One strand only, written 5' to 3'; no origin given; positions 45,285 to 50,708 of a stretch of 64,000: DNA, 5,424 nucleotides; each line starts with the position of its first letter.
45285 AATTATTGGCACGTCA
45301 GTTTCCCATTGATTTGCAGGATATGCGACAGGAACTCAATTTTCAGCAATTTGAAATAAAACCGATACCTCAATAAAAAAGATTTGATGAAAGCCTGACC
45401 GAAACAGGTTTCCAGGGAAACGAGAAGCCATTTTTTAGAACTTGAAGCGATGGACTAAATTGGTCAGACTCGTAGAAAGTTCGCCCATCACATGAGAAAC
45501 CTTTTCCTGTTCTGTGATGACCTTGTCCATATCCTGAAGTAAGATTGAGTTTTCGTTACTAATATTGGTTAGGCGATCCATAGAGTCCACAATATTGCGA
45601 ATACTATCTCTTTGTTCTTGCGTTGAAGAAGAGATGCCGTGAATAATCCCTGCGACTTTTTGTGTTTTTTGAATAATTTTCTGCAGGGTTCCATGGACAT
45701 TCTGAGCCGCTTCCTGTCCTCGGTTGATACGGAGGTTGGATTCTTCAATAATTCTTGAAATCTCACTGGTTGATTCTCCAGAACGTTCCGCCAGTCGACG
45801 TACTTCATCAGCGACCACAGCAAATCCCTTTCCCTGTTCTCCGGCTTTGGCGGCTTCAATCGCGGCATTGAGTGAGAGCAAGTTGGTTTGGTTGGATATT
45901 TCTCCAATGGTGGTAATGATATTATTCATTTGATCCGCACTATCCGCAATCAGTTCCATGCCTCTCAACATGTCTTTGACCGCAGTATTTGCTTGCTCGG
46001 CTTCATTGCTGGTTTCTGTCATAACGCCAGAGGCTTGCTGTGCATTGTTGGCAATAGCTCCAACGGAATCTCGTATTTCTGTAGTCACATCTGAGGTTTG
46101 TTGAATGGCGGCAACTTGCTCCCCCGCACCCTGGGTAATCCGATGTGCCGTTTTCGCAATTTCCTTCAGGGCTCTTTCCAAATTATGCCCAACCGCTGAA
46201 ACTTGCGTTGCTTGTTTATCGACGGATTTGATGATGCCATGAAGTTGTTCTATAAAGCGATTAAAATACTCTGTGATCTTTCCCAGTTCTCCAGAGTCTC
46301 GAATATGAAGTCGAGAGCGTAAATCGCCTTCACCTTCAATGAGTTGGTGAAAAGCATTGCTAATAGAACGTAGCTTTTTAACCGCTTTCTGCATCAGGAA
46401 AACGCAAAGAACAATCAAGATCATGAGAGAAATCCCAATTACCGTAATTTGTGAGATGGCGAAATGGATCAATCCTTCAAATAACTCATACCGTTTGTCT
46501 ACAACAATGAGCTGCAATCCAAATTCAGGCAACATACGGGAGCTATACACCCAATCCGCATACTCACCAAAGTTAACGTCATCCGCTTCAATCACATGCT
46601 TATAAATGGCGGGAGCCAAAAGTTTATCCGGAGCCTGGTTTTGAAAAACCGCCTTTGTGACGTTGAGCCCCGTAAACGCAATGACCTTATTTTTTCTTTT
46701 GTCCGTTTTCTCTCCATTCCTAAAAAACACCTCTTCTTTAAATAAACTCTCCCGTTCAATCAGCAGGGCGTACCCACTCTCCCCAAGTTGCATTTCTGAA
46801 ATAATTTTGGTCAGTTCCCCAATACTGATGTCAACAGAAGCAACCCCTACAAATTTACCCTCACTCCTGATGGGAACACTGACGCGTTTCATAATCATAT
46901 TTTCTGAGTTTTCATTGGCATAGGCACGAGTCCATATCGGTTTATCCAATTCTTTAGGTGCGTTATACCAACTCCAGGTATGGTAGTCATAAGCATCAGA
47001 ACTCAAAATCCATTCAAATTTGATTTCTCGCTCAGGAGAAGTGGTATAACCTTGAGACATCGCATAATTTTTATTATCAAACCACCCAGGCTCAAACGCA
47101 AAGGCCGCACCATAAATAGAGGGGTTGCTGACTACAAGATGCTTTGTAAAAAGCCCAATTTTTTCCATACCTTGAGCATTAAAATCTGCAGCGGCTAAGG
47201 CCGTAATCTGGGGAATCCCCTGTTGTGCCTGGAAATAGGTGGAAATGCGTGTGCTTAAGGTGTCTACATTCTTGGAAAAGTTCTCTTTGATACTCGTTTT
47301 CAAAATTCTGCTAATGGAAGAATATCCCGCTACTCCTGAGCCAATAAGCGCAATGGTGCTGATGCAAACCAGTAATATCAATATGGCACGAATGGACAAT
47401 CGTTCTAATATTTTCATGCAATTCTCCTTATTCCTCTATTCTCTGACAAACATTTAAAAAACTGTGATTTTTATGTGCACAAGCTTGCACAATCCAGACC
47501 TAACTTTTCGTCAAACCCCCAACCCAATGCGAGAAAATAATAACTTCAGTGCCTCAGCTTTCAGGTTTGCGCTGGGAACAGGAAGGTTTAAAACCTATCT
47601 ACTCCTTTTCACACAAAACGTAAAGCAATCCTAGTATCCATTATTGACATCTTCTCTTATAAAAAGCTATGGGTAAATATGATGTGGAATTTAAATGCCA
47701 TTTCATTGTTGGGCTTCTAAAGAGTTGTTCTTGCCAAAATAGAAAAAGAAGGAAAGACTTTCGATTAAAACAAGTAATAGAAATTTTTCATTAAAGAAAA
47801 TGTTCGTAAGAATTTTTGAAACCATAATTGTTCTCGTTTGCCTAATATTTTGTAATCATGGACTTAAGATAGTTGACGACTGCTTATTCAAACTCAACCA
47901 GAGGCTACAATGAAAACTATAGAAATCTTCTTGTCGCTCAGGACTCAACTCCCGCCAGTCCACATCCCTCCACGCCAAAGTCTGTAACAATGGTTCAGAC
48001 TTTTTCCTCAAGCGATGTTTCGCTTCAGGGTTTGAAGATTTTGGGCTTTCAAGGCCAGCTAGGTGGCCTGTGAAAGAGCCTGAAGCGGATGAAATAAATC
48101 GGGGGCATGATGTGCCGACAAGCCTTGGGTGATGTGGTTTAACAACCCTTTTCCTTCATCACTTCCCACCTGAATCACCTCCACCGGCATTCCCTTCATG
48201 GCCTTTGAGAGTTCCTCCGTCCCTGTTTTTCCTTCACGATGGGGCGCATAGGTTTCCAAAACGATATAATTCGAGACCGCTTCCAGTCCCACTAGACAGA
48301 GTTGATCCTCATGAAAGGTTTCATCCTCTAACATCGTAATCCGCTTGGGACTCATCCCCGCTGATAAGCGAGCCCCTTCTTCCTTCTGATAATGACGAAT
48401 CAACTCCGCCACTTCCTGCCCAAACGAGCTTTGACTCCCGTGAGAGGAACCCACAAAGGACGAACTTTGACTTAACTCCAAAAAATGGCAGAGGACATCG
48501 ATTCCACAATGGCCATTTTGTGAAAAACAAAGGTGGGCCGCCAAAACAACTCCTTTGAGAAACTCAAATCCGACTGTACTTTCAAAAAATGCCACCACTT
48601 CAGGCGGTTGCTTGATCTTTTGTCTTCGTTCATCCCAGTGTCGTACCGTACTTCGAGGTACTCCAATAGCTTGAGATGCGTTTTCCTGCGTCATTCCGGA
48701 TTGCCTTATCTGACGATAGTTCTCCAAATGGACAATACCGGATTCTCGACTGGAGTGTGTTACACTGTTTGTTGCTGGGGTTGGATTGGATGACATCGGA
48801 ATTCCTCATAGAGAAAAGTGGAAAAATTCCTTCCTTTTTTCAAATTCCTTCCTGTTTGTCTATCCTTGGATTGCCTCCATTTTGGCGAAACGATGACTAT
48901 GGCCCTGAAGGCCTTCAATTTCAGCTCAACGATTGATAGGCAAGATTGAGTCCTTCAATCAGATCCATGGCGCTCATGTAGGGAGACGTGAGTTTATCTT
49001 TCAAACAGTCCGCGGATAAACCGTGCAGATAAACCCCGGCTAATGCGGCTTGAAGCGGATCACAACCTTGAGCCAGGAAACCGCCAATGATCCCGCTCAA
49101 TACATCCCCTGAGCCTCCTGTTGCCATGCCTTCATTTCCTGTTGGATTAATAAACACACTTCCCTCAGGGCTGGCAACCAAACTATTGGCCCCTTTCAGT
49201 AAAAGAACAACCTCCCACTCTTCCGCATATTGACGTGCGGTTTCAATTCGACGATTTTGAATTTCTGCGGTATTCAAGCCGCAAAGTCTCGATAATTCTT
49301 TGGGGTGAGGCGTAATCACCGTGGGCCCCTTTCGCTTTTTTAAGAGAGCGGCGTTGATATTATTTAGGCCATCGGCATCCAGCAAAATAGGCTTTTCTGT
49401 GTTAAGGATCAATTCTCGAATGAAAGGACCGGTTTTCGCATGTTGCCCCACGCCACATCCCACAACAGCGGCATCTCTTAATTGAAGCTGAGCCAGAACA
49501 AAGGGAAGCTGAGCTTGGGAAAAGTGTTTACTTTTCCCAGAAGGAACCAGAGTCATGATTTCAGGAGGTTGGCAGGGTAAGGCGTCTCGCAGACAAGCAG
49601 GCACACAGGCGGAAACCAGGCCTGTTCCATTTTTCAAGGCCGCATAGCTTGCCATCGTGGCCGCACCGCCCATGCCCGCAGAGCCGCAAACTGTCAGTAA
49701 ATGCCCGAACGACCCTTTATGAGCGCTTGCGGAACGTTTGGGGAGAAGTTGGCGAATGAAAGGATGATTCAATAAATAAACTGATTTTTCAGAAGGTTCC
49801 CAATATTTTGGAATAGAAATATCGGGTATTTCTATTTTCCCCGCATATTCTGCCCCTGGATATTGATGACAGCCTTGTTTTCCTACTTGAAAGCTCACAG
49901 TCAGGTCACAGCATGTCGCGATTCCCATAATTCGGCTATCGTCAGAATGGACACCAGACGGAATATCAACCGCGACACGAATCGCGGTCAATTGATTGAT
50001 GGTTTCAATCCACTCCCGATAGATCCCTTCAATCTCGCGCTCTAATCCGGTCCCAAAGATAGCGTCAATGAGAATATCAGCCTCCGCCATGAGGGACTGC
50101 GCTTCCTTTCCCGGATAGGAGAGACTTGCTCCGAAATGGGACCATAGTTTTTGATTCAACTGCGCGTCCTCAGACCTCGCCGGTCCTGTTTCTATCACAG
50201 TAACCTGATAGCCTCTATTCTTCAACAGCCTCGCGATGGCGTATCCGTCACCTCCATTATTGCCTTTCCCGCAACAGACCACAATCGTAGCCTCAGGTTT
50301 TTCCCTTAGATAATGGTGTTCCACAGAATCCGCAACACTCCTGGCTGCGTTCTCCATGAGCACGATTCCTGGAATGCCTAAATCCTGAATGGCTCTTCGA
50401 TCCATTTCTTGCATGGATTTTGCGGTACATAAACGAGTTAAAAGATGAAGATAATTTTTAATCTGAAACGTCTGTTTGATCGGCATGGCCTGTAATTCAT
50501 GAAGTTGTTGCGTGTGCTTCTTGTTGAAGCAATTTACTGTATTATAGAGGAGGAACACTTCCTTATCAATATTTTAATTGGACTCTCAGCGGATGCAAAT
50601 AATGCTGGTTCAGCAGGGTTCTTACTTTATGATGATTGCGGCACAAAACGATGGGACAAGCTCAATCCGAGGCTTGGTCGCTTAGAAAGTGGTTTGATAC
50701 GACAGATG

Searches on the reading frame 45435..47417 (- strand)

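Call 9: search_protein_families(library=pfam, proteins=[window:45435-47417:-], max_evalue=0.01)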
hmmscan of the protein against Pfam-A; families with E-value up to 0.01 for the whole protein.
window:45435-47417:- (660 aa): 8 families
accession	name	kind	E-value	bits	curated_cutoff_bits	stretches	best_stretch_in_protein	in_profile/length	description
PF00015.26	MCPsignal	-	1.1e-41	143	34.6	1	466-619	4-171/172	Methyl-accepting chemotaxis protein (MCP) signalling domain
PF22673.2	MCP-like_PDC_1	-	3.5e-21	76.2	27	1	91-204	5-113/113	Methyl-accepting chemotaxis protein-like, first PDC sensor domain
PF02743.24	dCache_1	-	2.7e-13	50.4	45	1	38-222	2-175/240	Cache domain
PF00672.30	HAMP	-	3.4e-07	30.9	25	1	341-393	2-52/53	HAMP domain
PF11887.13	Mce4_CUP1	-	0.00094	19.3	32.6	1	347-496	39-184/222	Cholesterol uptake porter CUP1 of Mce4, putative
PF15281.11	Consortin_C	-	0.0029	18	30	0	12-62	57-106/114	Consortin C-terminus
PF04108.17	ATG17_like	-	0.0043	17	43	0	378-522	132-275/355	Autophagy protein ATG17-like domain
PF14639.11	YqgF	-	0.0084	16.4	35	0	565-616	42-93/150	Holliday-junction resolvase-like of SPT6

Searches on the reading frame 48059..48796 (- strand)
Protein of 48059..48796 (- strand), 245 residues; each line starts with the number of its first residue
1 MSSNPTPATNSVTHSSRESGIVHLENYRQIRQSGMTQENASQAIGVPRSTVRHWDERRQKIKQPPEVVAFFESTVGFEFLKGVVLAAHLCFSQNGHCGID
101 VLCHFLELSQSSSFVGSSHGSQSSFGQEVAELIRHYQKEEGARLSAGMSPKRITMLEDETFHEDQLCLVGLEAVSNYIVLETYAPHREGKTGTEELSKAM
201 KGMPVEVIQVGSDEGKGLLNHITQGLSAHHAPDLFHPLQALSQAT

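Call 9: search_protein_families(library=pfam, proteins=[window:48059-48796:-], max_evalue=0.01)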
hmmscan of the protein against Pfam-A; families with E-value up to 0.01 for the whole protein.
window:48059-48796:- (245 aa): 4 families
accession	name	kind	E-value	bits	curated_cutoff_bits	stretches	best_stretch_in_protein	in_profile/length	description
PF01381.28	HTH_3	-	0.00075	19.9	23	1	26-54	3-29/55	Helix-turn-helix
PF20432.4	Xre-like-HTH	-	0.0014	19.3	25.8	1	31-61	20-48/63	Antitoxin Xre-like helix-turn-helix domain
PF13384.12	HTH_23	-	0.0022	18.2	24.6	0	31-54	15-37/50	Homeodomain-like domain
PF00376.29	MerR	-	0.0032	17.7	28.2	0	40-64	5-28/38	MerR family regulatory protein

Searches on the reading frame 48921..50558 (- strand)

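Call 9: search_protein_families(library=pfam, proteins=[window:48921-50558:-], max_evalue=0.01)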
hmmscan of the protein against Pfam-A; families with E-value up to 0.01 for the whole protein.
window:48921-50558:- (545 aa): 4 families
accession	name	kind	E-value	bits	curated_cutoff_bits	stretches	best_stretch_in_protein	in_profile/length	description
PF01256.23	Carb_kinase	-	8e-57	192.9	27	1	288-535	2-238/242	NAD(P)H-hydrate dehydratase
PF03853.21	YjeF_N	-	7.2e-46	156.7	24.9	1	66-229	3-169/169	YjeF-related protein N-terminus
PF08543.17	Phos_pyr_kin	-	0.00099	19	27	1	391-505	102-221/246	Phosphomethylpyrimidine kinase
PF02110.20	HK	-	0.0012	18.7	27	1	426-522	129-225/247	Hydroxyethylthiazole kinase family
